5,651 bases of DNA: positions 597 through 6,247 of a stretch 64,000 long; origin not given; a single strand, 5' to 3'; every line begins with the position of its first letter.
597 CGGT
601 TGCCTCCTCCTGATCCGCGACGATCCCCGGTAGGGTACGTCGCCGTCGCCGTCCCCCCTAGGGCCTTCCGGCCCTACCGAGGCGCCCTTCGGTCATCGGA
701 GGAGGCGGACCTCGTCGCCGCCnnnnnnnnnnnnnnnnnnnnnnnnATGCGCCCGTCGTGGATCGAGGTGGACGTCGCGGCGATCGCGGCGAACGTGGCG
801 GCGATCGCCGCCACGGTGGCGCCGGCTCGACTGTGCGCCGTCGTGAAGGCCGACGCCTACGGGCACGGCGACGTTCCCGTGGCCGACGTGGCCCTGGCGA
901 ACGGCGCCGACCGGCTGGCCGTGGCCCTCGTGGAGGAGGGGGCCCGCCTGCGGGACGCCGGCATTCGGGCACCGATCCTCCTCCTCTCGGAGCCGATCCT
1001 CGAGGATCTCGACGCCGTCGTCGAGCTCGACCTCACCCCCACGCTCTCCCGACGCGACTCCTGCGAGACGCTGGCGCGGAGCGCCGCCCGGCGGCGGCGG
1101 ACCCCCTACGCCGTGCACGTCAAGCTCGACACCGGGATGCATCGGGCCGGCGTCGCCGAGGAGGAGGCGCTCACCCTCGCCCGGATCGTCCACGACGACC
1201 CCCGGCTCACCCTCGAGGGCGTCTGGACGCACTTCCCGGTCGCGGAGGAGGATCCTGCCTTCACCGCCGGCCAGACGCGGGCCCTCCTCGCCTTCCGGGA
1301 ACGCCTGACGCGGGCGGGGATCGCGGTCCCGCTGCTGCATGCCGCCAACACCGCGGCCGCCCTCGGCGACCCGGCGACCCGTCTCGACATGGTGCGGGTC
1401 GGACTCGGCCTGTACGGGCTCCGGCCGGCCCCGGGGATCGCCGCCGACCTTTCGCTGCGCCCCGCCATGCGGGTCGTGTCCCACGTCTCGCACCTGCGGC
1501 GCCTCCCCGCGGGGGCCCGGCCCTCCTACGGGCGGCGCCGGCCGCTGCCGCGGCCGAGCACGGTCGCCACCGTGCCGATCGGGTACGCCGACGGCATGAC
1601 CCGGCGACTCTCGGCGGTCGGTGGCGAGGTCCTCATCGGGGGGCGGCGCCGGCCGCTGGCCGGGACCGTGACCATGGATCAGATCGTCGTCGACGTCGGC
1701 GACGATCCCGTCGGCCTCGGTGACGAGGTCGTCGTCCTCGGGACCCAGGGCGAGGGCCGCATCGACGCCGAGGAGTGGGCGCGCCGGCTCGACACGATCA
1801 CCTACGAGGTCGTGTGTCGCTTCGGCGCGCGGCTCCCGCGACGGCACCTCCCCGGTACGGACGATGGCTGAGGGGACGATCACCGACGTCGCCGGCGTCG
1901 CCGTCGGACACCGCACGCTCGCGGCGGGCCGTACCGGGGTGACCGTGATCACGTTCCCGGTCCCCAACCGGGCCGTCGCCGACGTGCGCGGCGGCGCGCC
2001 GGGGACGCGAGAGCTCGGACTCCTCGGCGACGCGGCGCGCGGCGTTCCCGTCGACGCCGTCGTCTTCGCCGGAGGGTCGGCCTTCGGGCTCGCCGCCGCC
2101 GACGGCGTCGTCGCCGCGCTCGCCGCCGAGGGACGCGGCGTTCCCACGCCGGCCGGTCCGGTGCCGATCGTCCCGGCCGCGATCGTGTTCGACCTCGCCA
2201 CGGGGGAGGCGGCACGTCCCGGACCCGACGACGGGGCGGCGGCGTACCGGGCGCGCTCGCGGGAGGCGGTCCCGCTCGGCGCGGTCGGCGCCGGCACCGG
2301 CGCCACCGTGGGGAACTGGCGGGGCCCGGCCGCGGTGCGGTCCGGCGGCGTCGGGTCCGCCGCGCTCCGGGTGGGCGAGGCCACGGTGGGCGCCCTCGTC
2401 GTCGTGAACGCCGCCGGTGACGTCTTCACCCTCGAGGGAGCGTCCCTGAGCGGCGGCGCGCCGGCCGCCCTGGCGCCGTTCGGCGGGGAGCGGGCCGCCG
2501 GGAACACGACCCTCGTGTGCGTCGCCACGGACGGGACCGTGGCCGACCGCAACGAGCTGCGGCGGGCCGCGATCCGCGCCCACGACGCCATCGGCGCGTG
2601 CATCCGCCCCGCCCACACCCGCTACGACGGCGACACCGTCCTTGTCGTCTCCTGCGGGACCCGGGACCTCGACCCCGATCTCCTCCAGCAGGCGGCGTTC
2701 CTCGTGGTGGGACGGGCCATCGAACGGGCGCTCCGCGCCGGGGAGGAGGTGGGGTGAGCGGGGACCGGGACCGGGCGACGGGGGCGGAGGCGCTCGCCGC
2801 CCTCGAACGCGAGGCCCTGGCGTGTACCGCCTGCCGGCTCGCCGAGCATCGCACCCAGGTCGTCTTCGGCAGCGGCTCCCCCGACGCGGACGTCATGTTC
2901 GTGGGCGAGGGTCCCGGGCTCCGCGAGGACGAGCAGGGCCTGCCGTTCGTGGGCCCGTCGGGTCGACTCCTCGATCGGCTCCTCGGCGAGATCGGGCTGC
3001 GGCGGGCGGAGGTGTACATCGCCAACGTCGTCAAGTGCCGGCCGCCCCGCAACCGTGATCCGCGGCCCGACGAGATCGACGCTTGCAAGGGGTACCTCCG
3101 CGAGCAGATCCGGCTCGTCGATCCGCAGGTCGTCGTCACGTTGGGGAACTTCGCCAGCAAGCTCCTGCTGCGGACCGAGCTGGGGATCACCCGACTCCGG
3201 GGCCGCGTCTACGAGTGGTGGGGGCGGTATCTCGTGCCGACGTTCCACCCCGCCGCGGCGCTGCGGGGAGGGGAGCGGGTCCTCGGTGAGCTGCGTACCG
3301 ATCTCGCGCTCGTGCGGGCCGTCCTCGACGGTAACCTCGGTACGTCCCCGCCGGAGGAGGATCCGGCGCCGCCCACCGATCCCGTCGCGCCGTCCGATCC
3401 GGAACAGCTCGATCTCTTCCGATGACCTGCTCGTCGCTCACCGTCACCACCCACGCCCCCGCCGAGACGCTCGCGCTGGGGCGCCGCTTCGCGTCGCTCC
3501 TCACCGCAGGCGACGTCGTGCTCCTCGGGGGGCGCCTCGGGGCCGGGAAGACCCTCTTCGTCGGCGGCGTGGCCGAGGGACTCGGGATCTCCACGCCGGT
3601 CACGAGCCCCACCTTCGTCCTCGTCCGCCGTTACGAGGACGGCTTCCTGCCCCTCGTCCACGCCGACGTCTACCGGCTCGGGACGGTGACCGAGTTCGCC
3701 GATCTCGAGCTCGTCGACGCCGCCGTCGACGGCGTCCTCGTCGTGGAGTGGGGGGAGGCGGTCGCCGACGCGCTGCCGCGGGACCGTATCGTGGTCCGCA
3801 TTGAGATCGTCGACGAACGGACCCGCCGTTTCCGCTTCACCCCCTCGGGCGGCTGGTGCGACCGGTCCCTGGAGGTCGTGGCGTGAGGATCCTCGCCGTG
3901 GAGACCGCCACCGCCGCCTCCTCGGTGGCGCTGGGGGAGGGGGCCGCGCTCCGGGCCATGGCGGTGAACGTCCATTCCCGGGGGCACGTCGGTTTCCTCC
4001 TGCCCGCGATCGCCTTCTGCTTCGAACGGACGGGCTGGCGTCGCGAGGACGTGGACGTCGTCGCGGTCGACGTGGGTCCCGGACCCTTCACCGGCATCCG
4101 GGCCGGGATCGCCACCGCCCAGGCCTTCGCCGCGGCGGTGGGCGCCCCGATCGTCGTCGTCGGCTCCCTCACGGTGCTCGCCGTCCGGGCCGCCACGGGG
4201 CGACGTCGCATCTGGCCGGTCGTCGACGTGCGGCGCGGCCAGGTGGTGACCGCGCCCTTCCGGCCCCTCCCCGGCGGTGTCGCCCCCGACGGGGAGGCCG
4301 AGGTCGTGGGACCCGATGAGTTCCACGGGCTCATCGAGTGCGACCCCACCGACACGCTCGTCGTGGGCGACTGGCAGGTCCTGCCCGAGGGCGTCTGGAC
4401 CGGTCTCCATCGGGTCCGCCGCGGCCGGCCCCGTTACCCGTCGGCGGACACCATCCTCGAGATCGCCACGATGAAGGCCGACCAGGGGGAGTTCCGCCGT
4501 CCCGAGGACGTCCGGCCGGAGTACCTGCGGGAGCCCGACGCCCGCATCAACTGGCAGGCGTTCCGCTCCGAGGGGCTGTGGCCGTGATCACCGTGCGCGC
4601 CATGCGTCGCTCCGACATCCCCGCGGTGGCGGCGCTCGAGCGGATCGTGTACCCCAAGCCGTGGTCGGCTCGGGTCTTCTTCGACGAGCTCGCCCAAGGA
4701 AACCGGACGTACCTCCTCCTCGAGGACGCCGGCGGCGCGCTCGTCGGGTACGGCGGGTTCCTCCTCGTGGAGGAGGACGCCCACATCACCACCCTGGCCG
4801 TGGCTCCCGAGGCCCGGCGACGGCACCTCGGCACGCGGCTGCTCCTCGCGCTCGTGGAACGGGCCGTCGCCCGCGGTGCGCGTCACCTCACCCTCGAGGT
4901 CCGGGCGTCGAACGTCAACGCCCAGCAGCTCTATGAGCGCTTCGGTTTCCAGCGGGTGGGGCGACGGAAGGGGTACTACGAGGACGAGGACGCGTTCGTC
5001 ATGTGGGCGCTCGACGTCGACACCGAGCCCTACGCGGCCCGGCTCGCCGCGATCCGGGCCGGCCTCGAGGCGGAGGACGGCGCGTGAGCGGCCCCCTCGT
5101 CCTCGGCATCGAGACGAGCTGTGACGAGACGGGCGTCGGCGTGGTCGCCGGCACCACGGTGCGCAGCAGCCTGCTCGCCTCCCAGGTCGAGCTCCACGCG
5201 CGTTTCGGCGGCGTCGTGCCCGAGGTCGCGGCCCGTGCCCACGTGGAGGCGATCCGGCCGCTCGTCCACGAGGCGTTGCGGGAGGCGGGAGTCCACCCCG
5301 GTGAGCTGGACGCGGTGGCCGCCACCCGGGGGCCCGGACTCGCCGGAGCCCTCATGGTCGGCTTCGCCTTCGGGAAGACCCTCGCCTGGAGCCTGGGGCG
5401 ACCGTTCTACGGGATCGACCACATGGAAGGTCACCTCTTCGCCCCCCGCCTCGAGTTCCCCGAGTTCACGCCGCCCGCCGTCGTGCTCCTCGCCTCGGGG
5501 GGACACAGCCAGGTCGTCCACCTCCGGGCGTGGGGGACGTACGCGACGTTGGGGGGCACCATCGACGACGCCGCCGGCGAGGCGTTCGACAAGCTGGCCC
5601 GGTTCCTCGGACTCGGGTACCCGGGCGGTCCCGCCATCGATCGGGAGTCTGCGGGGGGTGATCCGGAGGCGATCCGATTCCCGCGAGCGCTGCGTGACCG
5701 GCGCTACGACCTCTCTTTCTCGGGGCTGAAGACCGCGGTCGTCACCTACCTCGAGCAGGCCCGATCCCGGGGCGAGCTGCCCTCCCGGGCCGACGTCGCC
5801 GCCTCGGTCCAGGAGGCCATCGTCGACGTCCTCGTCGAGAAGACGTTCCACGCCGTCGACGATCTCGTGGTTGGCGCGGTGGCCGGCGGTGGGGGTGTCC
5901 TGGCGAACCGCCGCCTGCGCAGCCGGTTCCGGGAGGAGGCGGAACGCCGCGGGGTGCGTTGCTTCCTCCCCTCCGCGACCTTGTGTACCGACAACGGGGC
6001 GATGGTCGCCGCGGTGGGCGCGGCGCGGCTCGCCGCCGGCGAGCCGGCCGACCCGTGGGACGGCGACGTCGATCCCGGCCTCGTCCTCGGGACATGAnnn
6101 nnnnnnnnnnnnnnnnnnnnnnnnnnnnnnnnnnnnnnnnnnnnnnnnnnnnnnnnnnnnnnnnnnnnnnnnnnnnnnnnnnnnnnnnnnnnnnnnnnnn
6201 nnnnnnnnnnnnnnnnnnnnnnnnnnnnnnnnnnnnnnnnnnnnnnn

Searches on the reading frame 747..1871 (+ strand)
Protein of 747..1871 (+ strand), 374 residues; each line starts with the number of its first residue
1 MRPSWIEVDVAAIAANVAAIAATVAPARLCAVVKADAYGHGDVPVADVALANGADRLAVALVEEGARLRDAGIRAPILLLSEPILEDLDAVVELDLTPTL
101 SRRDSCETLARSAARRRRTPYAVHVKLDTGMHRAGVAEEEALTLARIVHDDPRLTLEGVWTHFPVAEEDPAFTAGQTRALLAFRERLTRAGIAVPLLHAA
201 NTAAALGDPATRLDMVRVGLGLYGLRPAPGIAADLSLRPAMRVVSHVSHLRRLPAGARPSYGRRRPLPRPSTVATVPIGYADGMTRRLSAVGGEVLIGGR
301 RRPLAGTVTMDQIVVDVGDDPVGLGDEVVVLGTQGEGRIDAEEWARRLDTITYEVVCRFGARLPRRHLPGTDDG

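Call 59: search_protein_families(library=pfam, max_evalue=0.00001, proteins=[window:747-1871:+])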
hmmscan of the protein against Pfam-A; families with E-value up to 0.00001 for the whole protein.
window:747-1871:+ (374 aa): 2 families
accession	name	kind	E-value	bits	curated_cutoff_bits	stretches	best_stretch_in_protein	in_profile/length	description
PF01168.26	Ala_racemase_N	-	2.6e-64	217.4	24.1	1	8-227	1-220/220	Alanine racemase, N-terminal domain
PF00842.27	Ala_racemase_C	-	7.2e-40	135.9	25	1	240-366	1-126/127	Alanine racemase, C-terminal domain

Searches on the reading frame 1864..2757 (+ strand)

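Call 59: search_protein_families(library=pfam, max_evalue=0.00001, proteins=[window:1864-2757:+])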
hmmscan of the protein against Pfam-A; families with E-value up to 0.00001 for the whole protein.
window:1864-2757:+ (297 aa): 1 family
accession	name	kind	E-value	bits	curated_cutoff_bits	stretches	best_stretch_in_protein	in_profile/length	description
PF03576.19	Peptidase_S58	-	2.6e-35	122.8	23.9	1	5-295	2-298/307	Peptidase family S58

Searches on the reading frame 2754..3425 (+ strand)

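Call 59: search_protein_families(library=pfam, max_evalue=0.00001, proteins=[window:2754-3425:+])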
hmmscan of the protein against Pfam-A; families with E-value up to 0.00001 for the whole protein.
window:2754-3425:+ (223 aa): 1 family
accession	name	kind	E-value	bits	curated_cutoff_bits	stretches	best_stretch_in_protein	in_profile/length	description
PF03167.25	UDG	-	2.9e-37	128.3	24.3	1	38-172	1-124/141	Uracil DNA glycosylase superfamily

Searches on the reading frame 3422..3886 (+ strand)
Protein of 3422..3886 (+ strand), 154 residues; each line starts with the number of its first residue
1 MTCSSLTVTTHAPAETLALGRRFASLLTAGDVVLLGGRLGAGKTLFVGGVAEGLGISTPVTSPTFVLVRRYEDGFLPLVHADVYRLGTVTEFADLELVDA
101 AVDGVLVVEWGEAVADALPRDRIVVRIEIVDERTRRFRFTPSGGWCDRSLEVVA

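Call 59: search_protein_families(library=pfam, max_evalue=0.00001, proteins=[window:3422-3886:+])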
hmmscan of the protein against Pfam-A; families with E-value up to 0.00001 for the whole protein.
window:3422-3886:+ (154 aa): 1 family
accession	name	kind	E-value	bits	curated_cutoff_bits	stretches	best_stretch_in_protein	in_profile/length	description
PF02367.23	TsaE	-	2e-34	118.7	26.6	1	11-135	2-126/128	Threonylcarbamoyl adenosine biosynthesis protein TsaE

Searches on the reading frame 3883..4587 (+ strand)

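Call 59: search_protein_families(library=pfam, max_evalue=0.00001, proteins=[window:3883-4587:+])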
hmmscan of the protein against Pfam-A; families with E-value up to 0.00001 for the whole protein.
window:3883-4587:+ (234 aa): 1 family
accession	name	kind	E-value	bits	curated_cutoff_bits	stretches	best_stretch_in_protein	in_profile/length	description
PF00814.31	TsaD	-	2.7e-18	67.1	24.8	1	31-124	25-121/264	tRNA N6-adenosine threonylcarbamoyltransferase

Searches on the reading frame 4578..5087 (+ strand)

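Call 59: search_protein_families(library=pfam, max_evalue=0.00001, proteins=[window:4578-5087:+])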
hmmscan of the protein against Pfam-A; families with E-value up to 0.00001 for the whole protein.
window:4578-5087:+ (169 aa): 6 families
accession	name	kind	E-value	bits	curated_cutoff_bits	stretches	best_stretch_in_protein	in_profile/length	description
PF00583.31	Acetyltransf_1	-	1.8e-21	77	20.7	1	18-124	5-116/116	Acetyltransferase (GNAT) family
PF13673.13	Acetyltransf_10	-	1.7e-14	54.4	23.6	1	40-130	27-113/128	Acetyltransferase (GNAT) domain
PF13508.13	Acetyltransf_7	-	2.5e-14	53.8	27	1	44-125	4-83/84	Acetyltransferase (GNAT) domain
PF08445.16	FR47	-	7.9e-10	39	22.1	1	65-127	19-80/86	FR47-like protein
PF13302.13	Acetyltransf_3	-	1.2e-06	29.7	25.4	1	5-125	3-138/138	Acetyltransferase (GNAT) domain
PF13527.13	Acetyltransf_9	-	3.4e-06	27.5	25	0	6-125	2-125/127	Acetyltransferase (GNAT) domain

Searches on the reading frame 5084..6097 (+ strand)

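Call 59: search_protein_families(library=pfam, max_evalue=0.00001, proteins=[window:5084-6097:+])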
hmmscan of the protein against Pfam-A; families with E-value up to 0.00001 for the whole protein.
window:5084-6097:+ (337 aa): 2 families
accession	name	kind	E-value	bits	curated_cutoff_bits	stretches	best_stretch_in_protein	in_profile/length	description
PF00814.31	TsaD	-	3.6e-87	292.8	24.8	1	26-309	2-263/264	tRNA N6-adenosine threonylcarbamoyltransferase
PF22521.2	HypF_C_2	-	1.8e-07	31.6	27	1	165-305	97-236/241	Carbamoyltransferase, Kae1-like Domain, second subdomain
